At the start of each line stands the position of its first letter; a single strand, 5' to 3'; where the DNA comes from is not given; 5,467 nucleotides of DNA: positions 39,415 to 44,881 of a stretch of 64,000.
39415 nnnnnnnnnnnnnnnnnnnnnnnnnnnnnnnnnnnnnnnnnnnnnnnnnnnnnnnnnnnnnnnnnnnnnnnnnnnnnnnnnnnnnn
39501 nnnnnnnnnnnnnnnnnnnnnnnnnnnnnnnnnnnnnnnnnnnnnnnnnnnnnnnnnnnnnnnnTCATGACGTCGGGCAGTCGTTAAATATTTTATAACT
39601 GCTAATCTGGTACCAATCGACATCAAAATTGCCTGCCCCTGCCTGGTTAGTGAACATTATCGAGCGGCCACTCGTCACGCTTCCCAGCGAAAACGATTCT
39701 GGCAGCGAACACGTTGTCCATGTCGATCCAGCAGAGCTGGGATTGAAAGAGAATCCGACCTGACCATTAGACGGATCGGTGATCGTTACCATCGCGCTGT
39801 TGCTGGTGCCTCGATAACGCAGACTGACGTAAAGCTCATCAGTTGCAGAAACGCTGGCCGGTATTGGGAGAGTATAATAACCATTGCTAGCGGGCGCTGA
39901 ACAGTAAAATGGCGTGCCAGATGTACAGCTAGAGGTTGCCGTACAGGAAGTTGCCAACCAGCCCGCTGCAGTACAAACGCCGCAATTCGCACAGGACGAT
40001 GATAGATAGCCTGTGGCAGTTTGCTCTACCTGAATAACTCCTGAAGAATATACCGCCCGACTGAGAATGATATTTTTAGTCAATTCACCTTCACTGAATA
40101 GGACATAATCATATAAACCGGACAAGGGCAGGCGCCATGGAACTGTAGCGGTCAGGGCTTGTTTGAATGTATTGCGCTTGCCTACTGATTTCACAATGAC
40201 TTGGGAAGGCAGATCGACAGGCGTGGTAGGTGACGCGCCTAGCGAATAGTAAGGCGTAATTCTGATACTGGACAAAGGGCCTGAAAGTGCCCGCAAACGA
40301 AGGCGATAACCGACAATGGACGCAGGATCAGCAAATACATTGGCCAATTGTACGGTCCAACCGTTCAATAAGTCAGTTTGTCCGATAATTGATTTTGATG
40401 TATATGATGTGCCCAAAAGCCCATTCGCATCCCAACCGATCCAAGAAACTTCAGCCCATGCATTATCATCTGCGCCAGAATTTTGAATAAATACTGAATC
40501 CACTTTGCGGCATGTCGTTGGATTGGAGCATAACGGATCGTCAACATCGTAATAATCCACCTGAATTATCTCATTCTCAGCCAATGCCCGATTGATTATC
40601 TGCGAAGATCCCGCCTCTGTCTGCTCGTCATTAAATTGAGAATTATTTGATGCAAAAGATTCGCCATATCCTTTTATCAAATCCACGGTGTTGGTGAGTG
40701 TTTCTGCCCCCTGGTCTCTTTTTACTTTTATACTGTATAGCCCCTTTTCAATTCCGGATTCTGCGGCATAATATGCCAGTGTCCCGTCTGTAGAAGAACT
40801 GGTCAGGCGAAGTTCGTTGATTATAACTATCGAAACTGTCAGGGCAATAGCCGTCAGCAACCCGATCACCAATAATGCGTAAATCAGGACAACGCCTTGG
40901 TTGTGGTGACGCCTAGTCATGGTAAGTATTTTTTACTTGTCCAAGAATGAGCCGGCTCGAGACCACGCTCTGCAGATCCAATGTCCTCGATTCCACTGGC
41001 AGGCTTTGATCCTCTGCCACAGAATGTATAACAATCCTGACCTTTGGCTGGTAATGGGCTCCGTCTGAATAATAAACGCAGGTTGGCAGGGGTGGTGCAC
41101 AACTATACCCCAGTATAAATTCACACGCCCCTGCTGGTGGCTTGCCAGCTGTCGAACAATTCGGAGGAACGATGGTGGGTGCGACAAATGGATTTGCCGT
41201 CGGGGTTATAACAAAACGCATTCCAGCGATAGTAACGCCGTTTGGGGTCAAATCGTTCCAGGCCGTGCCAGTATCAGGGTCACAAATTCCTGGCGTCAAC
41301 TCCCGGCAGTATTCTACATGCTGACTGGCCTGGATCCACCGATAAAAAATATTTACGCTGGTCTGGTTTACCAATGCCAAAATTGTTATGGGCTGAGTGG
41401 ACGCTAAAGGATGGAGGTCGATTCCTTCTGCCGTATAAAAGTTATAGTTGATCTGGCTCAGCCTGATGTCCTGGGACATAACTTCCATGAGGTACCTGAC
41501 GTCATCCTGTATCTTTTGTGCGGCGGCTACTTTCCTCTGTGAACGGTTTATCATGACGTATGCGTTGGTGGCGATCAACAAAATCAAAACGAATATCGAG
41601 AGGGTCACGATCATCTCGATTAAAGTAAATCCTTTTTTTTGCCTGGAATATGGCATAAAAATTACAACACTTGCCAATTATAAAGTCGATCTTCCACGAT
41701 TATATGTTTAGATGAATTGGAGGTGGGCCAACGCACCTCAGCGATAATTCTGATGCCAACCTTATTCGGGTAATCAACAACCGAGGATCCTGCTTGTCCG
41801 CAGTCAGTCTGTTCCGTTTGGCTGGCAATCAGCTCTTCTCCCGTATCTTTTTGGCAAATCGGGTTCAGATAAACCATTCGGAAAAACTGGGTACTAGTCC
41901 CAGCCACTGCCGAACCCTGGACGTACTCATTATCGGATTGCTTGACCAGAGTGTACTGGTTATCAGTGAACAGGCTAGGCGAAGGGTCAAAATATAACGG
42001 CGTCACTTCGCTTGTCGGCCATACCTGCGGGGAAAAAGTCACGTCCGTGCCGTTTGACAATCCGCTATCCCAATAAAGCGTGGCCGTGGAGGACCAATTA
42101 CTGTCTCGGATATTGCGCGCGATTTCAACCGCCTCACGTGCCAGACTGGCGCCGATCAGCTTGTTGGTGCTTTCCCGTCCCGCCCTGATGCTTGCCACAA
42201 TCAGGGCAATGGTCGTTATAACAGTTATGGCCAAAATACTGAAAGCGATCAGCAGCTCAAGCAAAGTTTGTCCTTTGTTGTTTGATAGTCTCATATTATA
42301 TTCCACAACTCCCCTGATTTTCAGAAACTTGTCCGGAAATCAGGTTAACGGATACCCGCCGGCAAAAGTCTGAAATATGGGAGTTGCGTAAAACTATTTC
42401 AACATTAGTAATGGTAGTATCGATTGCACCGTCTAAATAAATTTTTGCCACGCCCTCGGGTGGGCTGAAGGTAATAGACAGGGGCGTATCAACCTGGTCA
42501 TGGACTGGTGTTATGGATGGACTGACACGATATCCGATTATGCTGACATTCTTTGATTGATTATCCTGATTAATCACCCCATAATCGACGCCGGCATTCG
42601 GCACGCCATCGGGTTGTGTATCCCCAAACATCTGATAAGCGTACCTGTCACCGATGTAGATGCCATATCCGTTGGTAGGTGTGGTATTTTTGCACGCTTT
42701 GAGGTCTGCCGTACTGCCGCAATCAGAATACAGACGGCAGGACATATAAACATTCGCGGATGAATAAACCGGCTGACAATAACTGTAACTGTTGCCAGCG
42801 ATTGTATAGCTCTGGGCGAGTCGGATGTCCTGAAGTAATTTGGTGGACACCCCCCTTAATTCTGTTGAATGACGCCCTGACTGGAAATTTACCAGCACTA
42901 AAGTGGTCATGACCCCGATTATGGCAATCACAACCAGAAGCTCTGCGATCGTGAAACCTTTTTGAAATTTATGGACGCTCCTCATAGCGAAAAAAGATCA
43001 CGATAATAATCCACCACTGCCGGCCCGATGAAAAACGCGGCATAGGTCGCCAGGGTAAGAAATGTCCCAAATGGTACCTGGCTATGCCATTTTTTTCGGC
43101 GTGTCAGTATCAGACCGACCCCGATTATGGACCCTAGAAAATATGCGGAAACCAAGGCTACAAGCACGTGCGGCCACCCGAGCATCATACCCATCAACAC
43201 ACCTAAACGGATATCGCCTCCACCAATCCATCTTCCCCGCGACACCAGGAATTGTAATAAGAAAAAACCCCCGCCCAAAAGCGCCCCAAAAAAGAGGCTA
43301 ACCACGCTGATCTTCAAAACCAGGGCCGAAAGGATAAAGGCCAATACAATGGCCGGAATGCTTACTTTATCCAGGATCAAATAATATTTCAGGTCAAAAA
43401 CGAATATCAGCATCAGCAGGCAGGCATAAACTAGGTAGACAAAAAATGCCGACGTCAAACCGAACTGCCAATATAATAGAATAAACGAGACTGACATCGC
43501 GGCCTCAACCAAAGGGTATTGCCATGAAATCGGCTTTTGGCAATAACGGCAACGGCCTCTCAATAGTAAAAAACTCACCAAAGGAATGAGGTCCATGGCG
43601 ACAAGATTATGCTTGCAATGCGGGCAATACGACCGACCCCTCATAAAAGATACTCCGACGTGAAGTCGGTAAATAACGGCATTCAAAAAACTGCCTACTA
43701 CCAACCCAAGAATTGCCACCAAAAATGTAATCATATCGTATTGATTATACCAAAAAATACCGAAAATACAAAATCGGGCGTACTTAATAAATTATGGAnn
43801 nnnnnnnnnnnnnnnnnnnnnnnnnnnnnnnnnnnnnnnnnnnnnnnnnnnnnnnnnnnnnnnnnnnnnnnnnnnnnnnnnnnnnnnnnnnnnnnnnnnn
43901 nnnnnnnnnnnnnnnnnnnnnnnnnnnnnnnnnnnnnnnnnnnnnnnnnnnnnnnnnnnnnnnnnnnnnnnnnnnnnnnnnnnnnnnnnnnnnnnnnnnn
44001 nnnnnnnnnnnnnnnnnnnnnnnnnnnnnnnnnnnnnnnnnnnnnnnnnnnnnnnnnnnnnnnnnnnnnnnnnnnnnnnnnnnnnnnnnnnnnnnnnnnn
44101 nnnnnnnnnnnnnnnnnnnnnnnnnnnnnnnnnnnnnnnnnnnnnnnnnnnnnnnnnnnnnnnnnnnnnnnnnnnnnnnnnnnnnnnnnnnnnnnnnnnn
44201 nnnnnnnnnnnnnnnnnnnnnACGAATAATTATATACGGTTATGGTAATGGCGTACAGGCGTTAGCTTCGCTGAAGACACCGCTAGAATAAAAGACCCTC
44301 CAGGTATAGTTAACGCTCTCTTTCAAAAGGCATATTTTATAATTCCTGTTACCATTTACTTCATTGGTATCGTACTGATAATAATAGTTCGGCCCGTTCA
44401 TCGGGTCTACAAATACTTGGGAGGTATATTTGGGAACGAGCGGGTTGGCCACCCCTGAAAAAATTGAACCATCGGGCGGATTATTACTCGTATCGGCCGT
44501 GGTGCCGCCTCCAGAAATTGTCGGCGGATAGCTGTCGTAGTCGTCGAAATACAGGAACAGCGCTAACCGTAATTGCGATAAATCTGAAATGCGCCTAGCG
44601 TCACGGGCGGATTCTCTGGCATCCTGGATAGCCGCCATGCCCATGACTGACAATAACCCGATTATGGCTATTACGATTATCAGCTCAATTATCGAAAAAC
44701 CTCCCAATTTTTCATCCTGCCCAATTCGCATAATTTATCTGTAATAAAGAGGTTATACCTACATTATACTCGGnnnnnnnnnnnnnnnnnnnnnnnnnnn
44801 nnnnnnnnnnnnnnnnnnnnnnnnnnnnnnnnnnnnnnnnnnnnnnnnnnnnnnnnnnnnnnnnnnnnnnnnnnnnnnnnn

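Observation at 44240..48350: Candidate pilin O-glycosylation module: a Wzy_C/O-antigen-ligase-like+TPR protein and a GT2 wedged between pilin genes, directly downstream of pilA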

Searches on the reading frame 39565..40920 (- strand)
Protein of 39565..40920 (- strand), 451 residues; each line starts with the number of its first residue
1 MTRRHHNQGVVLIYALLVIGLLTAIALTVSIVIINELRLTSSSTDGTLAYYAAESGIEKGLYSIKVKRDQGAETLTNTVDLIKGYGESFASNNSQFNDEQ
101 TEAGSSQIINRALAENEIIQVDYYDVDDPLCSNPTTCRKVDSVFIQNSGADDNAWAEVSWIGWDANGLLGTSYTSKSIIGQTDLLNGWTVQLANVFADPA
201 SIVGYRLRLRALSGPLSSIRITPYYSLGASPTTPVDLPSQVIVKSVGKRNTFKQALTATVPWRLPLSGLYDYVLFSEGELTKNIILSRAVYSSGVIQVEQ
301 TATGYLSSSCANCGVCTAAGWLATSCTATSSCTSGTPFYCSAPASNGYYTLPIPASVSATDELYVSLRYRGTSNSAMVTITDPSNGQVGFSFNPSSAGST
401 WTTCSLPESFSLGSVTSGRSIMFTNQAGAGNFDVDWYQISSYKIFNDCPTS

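Call 3: search_protein_families(library=pfam, proteins=[window:39565-40920:-], max_evalue=0.01)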
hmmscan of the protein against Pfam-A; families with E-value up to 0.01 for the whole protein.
window:39565-40920:- (451 aa): 1 family
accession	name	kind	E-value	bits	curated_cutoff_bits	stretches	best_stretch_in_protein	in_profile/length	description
PF14341.11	PilX_N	-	0.0022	18.4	25.5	1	8-58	1-51/51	PilX N-terminal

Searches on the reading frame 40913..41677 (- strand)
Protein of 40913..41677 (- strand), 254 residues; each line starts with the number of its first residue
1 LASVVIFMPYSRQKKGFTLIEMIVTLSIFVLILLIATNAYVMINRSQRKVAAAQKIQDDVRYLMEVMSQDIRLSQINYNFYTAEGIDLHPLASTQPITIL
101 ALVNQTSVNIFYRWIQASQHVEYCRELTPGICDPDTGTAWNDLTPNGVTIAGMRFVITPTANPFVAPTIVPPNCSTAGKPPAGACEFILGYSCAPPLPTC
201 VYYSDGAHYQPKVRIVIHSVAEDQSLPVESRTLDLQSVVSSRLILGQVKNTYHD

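Call 3: search_protein_families(library=pfam, proteins=[window:40913-41677:-], max_evalue=0.01)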
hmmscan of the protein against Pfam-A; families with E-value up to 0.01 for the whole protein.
window:40913-41677:- (254 aa): 1 family
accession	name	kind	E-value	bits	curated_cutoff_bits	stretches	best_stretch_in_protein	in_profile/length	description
PF07963.17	N_methyl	-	1.2e-07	31.5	21.2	1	12-36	2-26/27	Prokaryotic N-terminal methylation motif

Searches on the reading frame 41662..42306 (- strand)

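Call 3: search_protein_families(library=pfam, proteins=[window:41662-42306:-], max_evalue=0.01)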
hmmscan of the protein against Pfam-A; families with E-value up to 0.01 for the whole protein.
window:41662-42306:- (214 aa): 1 family
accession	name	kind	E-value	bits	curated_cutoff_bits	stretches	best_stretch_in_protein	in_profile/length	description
PF07963.17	N_methyl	-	2.1e-05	24.4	21.2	1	8-29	2-23/27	Prokaryotic N-terminal methylation motif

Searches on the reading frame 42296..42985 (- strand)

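Call 3: search_protein_families(library=pfam, proteins=[window:42296-42985:-], max_evalue=0.01)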
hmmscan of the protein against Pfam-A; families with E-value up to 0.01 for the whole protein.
window:42296-42985:- (229 aa): 1 family
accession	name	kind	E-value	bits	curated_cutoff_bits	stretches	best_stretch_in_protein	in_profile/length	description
PF07963.17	N_methyl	-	2.7e-06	27.1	21.2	1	7-30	3-26/27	Prokaryotic N-terminal methylation motif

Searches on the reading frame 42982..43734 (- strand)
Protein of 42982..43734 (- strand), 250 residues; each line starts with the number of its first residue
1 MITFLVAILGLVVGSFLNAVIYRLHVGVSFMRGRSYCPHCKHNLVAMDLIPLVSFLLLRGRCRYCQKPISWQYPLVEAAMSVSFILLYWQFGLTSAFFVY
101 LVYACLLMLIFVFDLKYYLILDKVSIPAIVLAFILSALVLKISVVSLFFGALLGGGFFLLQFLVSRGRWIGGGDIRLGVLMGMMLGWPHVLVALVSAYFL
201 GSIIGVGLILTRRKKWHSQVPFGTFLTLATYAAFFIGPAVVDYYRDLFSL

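Call 3: search_protein_families(library=pfam, proteins=[window:42982-43734:-], max_evalue=0.01)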
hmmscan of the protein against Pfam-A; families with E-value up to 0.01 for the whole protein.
window:42982-43734:- (250 aa): 2 families
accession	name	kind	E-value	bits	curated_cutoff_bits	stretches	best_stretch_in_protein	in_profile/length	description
PF06750.18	A24_N_bact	-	6.9e-33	113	23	1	8-91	1-84/84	Bacterial Peptidase A24 N-terminal domain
PF01478.23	Peptidase_A24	-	1.5e-11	45.1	26.5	1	101-206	1-104/104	Type IV leader peptidase family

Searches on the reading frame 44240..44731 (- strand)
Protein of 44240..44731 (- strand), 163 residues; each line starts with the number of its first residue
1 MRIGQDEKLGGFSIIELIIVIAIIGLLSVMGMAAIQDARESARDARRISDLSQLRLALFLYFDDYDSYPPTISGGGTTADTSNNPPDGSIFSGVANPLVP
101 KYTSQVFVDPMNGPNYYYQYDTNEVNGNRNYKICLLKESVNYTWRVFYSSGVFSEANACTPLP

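Call 3: search_protein_families(library=pfam, proteins=[window:44240-44731:-], max_evalue=0.01)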
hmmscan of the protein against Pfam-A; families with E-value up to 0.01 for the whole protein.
window:44240-44731:- (163 aa): 2 families
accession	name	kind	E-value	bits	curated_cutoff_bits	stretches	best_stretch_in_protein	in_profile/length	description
PF07596.16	SBP_bac_10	-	0.0011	19.6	23.3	1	36-91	1-50/268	Protein of unknown function (DUF1559)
PF07963.17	N_methyl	-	0.0012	18.7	21.2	1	11-30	6-25/27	Prokaryotic N-terminal methylation motif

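Call 4: search_protein_families(library=ncbifam, proteins=[window:44240-44731:-], max_evalue=0.01)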
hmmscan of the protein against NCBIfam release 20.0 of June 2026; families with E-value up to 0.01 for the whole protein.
window:44240-44731:- (163 aa): 6 families
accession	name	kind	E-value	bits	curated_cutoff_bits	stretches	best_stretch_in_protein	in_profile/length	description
TIGR01710.1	typeII_sec_gspG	equivalog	5.4e-07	29.7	88.85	1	11-117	2-101/134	type II secretion system major pseudopilin GspG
NF007862.0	PRK10574.1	equivalog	0.00014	22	138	1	10-37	5-32/145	prepilin peptidase-dependent pilin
TIGR01708.2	typeII_sec_gspH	equivalog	0.00017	21.6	80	1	11-43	3-35/169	type II secretion system minor pseudopilin GspH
TIGR02532.1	IV_pilin_GFxxxE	domain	0.00041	20.1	16.3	1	11-31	3-23/24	prepilin-type N-terminal cleavage/methylation domain-containing protein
NF007800.0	PRK10506.1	equivalog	0.00081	19.3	158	1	8-46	7-45/163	prepilin peptidase-dependent protein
NF041775.1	typeIV_PilA_Myxo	equivalog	0.0011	19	400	1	10-68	11-69/214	type IV pilin protein PilA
